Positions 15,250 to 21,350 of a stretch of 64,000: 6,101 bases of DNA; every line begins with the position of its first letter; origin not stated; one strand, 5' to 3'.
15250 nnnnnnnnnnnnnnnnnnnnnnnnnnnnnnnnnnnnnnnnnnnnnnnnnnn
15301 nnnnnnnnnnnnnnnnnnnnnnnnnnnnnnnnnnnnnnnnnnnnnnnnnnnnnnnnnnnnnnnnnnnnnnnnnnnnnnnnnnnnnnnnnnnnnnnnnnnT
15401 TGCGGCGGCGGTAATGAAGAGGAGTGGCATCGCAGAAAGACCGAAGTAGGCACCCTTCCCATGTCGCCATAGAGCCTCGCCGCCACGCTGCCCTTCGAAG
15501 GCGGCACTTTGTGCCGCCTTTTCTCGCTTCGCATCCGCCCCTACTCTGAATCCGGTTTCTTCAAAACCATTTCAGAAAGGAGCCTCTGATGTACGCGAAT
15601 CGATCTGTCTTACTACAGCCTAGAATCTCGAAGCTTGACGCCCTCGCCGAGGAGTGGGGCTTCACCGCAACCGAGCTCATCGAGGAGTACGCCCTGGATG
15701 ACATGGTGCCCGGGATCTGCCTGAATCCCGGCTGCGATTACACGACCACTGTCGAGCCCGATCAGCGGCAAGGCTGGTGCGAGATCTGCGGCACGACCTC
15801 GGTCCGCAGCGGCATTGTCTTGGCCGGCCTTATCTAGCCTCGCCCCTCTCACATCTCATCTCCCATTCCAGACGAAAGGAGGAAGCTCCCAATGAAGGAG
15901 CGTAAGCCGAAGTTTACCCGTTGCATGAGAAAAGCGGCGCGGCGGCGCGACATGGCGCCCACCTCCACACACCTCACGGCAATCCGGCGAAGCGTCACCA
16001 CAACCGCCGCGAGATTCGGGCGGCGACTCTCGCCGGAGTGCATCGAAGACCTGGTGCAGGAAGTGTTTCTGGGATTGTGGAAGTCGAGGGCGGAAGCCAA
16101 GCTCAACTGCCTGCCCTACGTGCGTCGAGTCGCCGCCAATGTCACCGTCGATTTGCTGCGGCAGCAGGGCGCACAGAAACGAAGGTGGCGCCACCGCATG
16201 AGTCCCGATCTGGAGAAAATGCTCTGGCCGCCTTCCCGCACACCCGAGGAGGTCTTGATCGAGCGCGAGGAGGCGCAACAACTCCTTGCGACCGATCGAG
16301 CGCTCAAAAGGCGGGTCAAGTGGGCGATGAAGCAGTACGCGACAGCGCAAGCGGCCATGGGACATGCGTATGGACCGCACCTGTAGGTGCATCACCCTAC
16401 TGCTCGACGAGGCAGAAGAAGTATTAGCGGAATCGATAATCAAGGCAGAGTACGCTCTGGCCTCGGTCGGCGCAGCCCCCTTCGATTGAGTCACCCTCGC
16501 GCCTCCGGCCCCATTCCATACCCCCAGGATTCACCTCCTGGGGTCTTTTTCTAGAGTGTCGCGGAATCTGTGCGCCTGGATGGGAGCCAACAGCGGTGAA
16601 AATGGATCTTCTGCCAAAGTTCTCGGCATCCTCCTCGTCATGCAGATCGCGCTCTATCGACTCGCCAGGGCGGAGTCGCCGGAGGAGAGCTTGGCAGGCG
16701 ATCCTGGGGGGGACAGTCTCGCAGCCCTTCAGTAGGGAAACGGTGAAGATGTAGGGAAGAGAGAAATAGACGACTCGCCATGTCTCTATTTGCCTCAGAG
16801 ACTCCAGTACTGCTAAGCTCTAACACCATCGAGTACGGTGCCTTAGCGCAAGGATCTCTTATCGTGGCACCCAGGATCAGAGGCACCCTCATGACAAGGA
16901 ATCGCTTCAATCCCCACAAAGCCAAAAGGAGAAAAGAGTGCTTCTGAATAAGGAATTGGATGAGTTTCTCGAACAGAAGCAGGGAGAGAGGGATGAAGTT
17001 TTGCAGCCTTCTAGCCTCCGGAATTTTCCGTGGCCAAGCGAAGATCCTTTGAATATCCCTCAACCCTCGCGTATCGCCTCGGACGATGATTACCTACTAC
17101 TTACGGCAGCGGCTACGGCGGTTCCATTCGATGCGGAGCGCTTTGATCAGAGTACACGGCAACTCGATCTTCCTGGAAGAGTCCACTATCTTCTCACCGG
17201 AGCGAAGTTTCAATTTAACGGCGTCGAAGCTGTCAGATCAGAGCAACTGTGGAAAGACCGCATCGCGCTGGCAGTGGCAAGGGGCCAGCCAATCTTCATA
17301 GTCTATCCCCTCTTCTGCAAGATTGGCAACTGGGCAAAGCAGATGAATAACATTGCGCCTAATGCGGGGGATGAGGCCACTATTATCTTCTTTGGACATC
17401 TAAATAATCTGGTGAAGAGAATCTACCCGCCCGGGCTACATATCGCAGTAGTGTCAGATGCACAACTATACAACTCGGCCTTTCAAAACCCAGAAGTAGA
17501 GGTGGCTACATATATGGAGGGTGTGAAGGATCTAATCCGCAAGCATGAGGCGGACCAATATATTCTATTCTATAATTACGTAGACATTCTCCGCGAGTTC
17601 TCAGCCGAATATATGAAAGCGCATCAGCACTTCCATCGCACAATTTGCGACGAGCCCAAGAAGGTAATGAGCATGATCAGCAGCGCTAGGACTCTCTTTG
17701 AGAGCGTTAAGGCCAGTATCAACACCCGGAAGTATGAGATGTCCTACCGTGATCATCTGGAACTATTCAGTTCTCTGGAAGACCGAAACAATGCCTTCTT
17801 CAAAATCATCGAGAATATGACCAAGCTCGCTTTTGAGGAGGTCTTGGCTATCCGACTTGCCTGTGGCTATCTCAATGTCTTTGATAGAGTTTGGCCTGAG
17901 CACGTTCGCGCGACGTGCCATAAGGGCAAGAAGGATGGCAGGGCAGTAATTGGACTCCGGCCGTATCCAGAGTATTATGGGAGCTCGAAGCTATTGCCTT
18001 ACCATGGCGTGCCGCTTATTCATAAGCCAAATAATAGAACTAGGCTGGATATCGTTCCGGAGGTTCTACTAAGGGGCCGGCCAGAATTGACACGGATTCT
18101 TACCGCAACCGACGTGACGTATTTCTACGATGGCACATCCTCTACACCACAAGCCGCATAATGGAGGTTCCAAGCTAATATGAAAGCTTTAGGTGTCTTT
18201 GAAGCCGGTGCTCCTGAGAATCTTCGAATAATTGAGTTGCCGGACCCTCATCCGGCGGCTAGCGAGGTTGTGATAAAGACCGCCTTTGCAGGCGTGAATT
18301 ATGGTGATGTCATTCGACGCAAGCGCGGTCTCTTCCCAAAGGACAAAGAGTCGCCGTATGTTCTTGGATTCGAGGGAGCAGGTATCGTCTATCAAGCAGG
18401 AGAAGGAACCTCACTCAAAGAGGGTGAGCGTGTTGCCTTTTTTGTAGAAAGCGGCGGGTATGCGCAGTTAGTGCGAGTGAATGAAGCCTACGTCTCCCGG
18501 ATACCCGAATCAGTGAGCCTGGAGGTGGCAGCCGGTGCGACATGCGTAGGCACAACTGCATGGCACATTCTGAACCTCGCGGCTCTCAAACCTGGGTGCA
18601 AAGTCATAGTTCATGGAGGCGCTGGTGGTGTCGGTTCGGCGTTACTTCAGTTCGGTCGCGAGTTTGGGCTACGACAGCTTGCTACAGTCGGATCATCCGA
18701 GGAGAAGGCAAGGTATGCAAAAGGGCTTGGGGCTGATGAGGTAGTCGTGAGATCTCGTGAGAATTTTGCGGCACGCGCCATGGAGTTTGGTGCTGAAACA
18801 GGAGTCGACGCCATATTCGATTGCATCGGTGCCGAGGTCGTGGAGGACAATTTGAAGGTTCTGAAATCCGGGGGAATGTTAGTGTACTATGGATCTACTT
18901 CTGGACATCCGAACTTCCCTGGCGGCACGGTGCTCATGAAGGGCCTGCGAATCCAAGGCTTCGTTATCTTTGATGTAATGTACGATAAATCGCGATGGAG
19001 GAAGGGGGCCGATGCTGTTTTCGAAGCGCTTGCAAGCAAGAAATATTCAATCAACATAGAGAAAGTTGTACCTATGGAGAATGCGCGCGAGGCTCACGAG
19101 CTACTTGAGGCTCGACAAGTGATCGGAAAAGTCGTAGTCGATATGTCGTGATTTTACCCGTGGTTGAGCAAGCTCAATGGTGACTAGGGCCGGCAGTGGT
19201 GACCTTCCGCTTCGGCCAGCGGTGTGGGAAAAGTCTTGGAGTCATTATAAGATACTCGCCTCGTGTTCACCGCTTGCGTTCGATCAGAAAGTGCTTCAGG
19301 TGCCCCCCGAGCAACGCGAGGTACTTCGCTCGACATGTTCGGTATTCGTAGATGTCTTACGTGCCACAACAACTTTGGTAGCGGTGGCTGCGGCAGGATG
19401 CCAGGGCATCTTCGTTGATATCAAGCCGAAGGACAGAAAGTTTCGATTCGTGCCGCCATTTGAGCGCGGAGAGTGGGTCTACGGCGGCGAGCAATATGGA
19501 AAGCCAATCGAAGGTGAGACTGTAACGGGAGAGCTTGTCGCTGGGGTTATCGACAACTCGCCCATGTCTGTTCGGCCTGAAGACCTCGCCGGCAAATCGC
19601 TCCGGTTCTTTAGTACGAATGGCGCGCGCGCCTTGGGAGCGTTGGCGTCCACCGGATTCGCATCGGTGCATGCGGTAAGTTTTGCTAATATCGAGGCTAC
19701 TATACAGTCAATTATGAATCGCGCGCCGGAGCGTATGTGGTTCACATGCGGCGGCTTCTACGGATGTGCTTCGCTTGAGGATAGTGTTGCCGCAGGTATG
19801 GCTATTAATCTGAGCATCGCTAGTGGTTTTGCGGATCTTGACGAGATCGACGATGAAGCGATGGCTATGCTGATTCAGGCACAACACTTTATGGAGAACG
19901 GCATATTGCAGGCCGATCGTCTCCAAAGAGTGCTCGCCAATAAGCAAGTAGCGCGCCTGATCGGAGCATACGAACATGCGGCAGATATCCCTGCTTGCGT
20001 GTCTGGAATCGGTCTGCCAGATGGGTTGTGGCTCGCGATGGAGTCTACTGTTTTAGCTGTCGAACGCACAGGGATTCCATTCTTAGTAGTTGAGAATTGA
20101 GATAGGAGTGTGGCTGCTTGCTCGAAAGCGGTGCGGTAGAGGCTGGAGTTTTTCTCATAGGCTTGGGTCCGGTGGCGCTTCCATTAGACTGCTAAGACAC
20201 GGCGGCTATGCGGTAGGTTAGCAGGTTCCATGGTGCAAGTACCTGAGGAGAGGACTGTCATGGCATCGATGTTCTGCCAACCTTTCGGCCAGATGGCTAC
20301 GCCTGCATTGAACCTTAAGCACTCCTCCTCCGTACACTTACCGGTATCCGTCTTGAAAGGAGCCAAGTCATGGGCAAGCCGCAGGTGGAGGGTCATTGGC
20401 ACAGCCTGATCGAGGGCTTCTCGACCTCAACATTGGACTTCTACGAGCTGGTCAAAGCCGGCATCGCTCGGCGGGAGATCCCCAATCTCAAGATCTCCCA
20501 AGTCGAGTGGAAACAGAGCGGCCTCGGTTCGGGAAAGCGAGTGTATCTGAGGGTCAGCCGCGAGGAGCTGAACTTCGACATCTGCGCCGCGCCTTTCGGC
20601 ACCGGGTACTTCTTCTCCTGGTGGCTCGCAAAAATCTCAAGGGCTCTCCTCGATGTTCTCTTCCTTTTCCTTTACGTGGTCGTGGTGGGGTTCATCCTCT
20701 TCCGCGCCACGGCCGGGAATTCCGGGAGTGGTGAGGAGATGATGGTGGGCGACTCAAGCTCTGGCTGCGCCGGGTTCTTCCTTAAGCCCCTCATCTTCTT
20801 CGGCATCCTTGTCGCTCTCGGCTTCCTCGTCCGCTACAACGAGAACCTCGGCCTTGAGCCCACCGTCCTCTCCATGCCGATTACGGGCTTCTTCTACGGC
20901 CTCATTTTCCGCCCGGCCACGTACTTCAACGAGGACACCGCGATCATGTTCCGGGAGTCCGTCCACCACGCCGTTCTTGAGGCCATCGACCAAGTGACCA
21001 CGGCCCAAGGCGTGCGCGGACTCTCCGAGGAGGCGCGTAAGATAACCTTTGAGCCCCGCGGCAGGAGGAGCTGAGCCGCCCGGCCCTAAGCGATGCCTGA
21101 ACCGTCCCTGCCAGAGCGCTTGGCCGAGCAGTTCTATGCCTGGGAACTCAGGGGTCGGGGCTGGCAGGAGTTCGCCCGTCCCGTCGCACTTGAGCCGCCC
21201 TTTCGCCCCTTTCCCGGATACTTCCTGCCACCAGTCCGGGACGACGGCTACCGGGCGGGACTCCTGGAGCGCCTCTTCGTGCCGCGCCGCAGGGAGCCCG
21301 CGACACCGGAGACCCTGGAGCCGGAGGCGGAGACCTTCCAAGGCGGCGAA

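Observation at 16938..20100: Unusual three-gene small-molecule cluster on the element: PvcA/Dit1-like isonitrile synthase, MDR quinone-oxidoreductase and ComB-like phosphatase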

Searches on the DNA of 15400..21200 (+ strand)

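Call 66: search_rna_families(source=window, start=15400, end=21200, threshold=evalue, max_evalue=1)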
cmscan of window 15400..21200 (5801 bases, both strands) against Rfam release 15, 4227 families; matches with E-value up to 1: 1.
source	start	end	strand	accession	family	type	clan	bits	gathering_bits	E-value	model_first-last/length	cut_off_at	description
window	17793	17858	+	RF02663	GmglnB1_5p_UTR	Cis-reg;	-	23.8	54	0.44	1-85/85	no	GmglnB1 5'UTR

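Call 68: search_rna_families(sources=[L003, L005, L010, L015, L022, L038, L042, L043], threshold=gathering)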
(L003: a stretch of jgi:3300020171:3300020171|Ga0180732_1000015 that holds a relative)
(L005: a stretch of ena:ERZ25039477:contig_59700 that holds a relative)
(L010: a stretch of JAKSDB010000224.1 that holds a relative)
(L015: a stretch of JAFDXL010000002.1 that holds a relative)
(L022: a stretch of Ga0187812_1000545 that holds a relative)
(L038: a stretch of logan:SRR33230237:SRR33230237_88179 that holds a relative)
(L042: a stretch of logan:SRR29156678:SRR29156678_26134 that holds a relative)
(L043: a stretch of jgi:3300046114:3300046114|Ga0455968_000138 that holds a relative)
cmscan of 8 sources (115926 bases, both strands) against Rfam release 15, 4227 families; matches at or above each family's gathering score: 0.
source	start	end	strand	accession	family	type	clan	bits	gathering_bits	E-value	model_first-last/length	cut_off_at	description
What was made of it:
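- Tried and rejected: Rfam on the operon region and on eight related loci: no riboswitch or leader (calls 66, 68).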
